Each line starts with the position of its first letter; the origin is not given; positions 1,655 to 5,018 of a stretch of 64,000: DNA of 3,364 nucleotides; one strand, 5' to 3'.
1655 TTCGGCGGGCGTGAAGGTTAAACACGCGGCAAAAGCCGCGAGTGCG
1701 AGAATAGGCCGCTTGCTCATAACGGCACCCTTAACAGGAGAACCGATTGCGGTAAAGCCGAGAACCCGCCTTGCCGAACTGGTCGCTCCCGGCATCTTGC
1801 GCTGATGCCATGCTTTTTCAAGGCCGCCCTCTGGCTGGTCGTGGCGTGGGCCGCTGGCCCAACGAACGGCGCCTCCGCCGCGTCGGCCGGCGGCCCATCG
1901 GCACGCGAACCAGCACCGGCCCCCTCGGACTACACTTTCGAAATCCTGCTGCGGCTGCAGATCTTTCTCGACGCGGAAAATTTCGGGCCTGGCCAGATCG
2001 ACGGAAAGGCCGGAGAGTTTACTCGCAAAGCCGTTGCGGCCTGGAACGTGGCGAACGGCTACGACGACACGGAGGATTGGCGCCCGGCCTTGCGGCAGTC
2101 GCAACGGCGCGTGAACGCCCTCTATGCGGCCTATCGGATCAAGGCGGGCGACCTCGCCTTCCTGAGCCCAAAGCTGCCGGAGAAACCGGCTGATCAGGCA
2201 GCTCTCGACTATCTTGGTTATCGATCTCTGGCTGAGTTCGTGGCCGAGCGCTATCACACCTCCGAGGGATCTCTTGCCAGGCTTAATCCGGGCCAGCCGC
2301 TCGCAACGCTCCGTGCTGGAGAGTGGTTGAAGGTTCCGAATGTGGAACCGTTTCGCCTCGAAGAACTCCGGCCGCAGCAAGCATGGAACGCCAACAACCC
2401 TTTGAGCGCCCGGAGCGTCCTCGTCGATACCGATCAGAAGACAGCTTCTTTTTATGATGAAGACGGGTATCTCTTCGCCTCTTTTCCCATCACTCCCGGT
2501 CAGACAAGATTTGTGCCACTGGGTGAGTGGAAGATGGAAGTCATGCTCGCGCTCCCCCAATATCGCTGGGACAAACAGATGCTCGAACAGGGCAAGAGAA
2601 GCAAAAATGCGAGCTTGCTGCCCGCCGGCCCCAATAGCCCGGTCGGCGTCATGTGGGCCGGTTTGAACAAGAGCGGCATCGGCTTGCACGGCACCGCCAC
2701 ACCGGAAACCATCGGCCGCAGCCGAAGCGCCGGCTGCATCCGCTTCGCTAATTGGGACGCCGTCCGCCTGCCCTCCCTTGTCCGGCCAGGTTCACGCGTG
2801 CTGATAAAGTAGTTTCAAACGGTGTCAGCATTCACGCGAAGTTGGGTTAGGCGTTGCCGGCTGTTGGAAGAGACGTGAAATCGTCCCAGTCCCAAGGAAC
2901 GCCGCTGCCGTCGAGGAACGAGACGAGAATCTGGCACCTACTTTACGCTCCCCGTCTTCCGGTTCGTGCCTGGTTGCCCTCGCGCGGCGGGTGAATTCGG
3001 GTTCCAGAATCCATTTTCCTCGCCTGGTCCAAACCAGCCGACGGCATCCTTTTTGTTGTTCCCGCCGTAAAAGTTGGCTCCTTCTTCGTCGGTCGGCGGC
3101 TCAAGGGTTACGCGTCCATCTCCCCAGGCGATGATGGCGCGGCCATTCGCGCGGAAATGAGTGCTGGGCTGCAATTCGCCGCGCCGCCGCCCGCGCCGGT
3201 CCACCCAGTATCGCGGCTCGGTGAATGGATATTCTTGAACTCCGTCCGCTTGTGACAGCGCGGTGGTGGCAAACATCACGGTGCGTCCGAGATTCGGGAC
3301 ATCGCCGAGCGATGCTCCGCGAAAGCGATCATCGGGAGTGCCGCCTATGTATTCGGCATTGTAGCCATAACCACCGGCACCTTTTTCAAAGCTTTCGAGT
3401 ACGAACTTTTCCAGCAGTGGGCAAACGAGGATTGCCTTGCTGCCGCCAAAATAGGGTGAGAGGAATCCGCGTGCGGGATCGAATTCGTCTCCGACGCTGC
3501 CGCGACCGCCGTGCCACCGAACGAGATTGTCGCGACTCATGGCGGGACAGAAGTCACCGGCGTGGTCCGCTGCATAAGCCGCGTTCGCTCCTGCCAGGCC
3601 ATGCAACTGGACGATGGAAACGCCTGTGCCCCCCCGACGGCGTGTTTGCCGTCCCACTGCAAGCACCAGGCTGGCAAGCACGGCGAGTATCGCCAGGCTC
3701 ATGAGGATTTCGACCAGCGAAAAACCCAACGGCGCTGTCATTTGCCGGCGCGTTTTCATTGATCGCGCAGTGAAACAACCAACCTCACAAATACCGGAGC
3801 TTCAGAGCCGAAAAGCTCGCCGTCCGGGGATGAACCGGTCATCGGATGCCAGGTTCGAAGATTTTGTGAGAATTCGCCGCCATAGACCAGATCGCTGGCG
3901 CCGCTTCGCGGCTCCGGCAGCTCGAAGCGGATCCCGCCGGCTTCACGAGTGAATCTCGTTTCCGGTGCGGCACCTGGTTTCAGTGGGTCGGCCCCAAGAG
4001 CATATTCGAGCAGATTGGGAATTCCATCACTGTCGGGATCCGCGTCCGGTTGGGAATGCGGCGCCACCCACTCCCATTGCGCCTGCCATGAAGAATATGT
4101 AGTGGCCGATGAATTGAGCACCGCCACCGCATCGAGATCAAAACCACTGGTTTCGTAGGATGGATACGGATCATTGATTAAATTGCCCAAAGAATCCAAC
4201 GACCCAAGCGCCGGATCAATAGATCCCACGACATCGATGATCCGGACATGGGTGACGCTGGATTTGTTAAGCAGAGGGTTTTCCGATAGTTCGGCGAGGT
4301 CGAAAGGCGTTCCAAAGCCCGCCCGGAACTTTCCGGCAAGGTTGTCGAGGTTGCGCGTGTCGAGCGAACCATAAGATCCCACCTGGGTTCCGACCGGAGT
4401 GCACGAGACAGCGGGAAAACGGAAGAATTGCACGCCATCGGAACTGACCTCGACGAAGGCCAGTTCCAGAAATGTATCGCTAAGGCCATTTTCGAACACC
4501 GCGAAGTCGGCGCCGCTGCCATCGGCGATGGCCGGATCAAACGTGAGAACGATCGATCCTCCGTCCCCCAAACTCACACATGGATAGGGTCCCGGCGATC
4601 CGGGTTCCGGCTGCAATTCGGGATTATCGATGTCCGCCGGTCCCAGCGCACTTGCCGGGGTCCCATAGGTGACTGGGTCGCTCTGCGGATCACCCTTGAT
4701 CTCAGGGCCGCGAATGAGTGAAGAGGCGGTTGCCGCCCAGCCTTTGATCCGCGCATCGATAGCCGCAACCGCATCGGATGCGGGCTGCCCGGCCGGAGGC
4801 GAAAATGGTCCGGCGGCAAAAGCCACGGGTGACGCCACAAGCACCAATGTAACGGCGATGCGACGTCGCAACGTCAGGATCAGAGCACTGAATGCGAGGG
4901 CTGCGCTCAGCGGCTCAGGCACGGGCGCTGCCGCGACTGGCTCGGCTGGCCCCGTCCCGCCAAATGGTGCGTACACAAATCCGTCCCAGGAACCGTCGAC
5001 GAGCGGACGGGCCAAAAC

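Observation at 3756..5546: Complete PEP-CTERM protein fused in-frame, with no stop, to a second secreted protein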

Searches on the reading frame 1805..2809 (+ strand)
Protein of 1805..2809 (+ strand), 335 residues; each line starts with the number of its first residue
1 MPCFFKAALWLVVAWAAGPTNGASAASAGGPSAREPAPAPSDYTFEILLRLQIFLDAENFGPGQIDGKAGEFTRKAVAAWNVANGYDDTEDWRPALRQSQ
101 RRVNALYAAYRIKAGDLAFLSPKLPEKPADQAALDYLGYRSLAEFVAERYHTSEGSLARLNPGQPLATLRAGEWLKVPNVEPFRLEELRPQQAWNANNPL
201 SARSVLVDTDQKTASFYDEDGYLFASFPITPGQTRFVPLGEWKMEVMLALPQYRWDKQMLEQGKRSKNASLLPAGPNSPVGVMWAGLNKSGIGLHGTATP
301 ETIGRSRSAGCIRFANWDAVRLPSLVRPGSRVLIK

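Call 25: search_protein_families(library=pfam, proteins=[window:1805-2809:+], max_evalue=0.001)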
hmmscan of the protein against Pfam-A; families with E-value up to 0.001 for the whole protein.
window:1805-2809:+ (335 aa): 1 family
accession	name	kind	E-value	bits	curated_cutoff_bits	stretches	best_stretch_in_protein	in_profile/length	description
PF03734.19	YkuD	-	6.8e-16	59.6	23.4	1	203-334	2-146/146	L,D-transpeptidase catalytic domain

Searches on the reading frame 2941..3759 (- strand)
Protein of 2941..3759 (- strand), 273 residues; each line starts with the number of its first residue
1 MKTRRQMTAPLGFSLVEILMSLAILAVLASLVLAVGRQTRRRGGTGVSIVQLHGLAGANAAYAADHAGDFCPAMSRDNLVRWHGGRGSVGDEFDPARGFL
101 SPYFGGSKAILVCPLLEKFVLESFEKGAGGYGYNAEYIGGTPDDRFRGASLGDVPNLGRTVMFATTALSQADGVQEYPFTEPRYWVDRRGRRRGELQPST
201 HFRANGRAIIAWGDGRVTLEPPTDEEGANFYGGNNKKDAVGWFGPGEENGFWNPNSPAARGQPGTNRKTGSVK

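Call 25: search_protein_families(library=pfam, proteins=[window:2941-3759:-], max_evalue=0.001)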
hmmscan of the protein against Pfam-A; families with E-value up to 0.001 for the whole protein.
window:2941-3759:- (273 aa): 1 family
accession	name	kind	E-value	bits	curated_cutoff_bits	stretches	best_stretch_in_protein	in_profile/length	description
PF07963.17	N_methyl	-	0.0003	20.7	21.2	1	12-33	6-27/27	Prokaryotic N-terminal methylation motif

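Call 82: search_protein_families(library=ncbifam, proteins=[window:2941-3759:-], max_evalue=0.01)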
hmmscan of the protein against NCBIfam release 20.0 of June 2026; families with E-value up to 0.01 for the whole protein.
window:2941-3759:- (273 aa): 2 families
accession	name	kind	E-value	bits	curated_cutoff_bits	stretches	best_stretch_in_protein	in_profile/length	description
TIGR02532.1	IV_pilin_GFxxxE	domain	2.5e-05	23.9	16.3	1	12-33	3-24/24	prepilin-type N-terminal cleavage/methylation domain-containing protein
NF041013.1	T4P_ComGE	equivalog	0.00027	21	49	1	12-40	5-33/83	competence type IV pilus minor pilin ComGE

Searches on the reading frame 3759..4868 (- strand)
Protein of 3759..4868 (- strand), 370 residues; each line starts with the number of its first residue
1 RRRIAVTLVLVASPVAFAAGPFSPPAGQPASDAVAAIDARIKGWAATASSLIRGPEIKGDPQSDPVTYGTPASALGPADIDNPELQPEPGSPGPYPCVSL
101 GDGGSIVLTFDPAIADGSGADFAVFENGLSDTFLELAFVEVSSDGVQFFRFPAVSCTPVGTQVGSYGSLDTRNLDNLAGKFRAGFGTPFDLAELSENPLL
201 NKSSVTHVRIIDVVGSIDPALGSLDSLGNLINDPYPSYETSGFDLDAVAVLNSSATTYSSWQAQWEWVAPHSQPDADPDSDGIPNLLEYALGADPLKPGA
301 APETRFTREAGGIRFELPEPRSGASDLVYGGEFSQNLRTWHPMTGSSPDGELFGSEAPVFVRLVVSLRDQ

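Call 4: search_protein_families(library=pfam, proteins=[window:3759-4868:-], max_evalue=1)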
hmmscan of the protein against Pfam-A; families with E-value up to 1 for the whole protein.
window:3759-4868:- (370 aa): 0 families

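Call 5: search_protein_families(library=ncbifam, proteins=[window:3759-4868:-], max_evalue=1)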
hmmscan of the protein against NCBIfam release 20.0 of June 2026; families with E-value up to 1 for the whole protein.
window:3759-4868:- (370 aa): 1 family
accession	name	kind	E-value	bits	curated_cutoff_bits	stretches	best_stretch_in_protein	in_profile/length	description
NF033170.0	lipo_LIC13355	subfamily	0.12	11.5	120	1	101-151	97-154/273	LIC_13355 family lipoprotein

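Call 49: search_solved_structures(query=A2, max_evalue=1)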
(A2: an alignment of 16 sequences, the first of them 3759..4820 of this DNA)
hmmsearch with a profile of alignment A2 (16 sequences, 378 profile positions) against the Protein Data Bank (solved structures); distinct sequences matched with E-value up to 1: 1.
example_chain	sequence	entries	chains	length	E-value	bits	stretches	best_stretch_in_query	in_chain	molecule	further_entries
7eep_M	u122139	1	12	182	0.84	11.6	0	249-297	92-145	Pam1 adaptor proteins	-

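Call 55: predict_structure(alignment_id=A2)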
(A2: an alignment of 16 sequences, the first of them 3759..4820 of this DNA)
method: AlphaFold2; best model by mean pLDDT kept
length: 354 residues; sequences in the alignment: 16
mean_pLDDT: 81.0   pTM: 0.71
mean pLDDT of the five models: 81.0, 80.8, 78.7, 71.3, 64.3
residues with pLDDT >= 90: 99; 70-90: 190; 50-70: 46; < 50: 19
segments of 3 or more residues with pLDDT < 50: 1-3, 147-151, 220-224
pLDDT, mean of each block of 10 residues (from residue 1): 59 85 87 92 83 86 61 57 91 91 92 64 94 90 49 70 82 93 86 91 84 69 68 88 84 84 92 87 81 86 80 90 84 73 85 76
secondary structure, 60 per line:
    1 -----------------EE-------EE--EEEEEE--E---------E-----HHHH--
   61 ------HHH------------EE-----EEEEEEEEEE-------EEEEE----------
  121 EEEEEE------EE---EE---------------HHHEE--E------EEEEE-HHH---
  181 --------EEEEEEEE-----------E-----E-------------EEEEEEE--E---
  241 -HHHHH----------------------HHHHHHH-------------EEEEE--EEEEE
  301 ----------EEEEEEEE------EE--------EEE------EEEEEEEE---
elements in order: E31-36 H55-58 E89-98 E106-110 E121-126 E169-173 E189-196 E228-234 H242-246 H269-275 E289-293 E296-300 E311-318 E335-337 E344-351
